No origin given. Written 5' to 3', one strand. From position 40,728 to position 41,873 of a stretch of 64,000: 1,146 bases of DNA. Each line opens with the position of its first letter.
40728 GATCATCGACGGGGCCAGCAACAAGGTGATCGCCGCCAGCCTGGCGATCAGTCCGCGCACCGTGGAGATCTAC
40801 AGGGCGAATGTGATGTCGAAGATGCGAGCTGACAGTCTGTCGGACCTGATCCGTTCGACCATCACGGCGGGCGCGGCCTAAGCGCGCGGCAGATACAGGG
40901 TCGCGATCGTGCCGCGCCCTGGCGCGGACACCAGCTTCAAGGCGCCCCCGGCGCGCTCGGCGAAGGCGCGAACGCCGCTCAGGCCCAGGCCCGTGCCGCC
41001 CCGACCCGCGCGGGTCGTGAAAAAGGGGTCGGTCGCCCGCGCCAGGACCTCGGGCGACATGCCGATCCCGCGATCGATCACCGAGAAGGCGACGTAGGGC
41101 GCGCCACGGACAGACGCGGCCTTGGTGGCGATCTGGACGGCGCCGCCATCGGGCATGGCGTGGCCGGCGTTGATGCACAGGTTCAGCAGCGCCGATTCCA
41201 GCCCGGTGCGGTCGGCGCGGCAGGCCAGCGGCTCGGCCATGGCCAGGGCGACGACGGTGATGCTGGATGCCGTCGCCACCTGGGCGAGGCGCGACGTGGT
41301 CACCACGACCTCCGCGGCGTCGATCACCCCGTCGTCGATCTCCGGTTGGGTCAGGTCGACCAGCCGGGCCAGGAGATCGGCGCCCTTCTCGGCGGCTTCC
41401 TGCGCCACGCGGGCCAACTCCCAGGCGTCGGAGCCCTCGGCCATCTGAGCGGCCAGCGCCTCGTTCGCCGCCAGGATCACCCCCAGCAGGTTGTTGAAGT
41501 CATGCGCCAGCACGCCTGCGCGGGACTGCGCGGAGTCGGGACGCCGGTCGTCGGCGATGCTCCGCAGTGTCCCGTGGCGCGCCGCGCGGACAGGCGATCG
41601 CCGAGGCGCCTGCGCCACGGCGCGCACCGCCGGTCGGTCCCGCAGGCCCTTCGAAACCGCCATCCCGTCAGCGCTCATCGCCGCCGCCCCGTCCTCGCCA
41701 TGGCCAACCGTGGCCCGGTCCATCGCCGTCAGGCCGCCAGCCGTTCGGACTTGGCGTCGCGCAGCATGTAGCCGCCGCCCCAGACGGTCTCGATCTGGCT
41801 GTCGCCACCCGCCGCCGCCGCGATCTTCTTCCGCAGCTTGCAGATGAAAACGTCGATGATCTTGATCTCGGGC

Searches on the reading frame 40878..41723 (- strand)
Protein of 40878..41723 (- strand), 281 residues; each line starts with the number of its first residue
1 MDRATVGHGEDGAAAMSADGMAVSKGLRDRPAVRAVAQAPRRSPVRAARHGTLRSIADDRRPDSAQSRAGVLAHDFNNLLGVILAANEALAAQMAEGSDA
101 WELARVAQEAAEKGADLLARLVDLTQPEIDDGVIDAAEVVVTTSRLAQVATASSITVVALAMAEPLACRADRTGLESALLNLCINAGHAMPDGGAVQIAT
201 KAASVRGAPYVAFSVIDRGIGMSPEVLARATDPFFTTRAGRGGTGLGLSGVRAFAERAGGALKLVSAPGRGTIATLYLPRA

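Call 4: search_protein_families(library=ncbifam, proteins=[window:40878-41723:-], max_evalue=0.001)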
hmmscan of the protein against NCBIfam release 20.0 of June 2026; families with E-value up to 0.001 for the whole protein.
window:40878-41723:- (281 aa): 60 families (the best 25 are shown)
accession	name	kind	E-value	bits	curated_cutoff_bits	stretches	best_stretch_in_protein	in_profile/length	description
NF010076.0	PRK13557.1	subfamily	7.1e-39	133.6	631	1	69-279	167-393/540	histidine kinase famiy protein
NF010411.0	PRK13837.1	equivalog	3.2e-36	124.7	647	1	69-280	454-675/828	two-component system VirA-like sensor kinase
NF046020.1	HisKinCckABruc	equivalog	1.4e-29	102.6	1000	1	67-280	482-707/868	cell cycle histidine kinase CckA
NF007688.0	PRK10364.1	equivalog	5.4e-28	97.9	479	1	69-280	245-451/460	two-component system sensor histidine kinase ZraS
NF008468.0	PRK11360.1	equivalog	1.4e-24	86.5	646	1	73-280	404-608/616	two-component system sensor histidine kinase AtoS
NF046026.1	HisKinCckACaul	equivalog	1.9e-23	82.5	1000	1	69-280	306-532/678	cell cycle histidine kinase CckA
NF052574.1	HisKinEspCMyxo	equivalog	6e-22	77.6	1200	1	69-281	422-638/785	serine histidine kinase EspC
NF052573.1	HisKinEspAMyxo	equivalog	7e-19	67.3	1400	1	68-274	388-605/755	serine histidine kinase EspA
TIGR02966.1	phoR_proteo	equivalog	4.8e-17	62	334.2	1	80-273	129-328/333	phosphate regulon sensor histidine kinase PhoR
NF008312.0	PRK11100.1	equivalog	1.2e-16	60.6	356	1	72-280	263-474/477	two-component system sensor histidine kinase CreC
TIGR02916.1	PEP_his_kin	equivalog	1.8e-16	59.9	300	1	108-279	518-679/679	XrtA/PEP-CTERM system histidine kinase PrsK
NF050805.1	CellDivHKDivJCaul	equivalog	2.4e-16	59.1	1000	1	73-279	306-519/531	cell cycle sensor histidine kinase DivJ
NF038348.1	T2SS_HK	subfamily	3.3e-16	58.8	450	1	173-279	470-572/574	histidine kinase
NF046044.1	PnpS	equivalog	6.3e-16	58.4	400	1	135-279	246-390/390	two-component system histidine kinase PnpS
NF040691.1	MtrAB_MtrB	equivalog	3.1e-13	49.6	450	1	136-280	348-492/507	MtrAB system histidine kinase MtrB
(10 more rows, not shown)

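Call 5: search_protein_families(library=pfam, proteins=[window:40878-41723:-], max_evalue=0.001)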
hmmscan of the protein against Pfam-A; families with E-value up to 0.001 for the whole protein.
window:40878-41723:- (281 aa): 1 family
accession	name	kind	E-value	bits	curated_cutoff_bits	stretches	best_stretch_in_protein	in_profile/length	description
PF02518.31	HATPase_c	-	3.9e-20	72.8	26.4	1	171-280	2-109/111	Histidine kinase-, DNA gyrase B-, and HSP90-like ATPase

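Call 62: search_solved_structures(query=window:40878-41723:-, max_evalue=1e-10, show_alignments=1)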
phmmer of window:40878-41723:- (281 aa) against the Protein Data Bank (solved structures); distinct sequences matched with E-value up to 1e-10: 4.
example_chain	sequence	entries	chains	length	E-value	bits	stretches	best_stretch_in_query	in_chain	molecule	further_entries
5idj_A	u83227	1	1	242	3.5e-20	76.3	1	67-279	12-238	Histidine kinase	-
9jfj_A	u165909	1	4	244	3e-17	66.7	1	69-279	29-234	Sensor histidine kinase ZraS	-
3d36_A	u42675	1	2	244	3.2e-16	63.3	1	68-281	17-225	Sporulation kinase B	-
5idm_A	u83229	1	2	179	1.1e-12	51.7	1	167-279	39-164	Cell cycle histidine kinase CckA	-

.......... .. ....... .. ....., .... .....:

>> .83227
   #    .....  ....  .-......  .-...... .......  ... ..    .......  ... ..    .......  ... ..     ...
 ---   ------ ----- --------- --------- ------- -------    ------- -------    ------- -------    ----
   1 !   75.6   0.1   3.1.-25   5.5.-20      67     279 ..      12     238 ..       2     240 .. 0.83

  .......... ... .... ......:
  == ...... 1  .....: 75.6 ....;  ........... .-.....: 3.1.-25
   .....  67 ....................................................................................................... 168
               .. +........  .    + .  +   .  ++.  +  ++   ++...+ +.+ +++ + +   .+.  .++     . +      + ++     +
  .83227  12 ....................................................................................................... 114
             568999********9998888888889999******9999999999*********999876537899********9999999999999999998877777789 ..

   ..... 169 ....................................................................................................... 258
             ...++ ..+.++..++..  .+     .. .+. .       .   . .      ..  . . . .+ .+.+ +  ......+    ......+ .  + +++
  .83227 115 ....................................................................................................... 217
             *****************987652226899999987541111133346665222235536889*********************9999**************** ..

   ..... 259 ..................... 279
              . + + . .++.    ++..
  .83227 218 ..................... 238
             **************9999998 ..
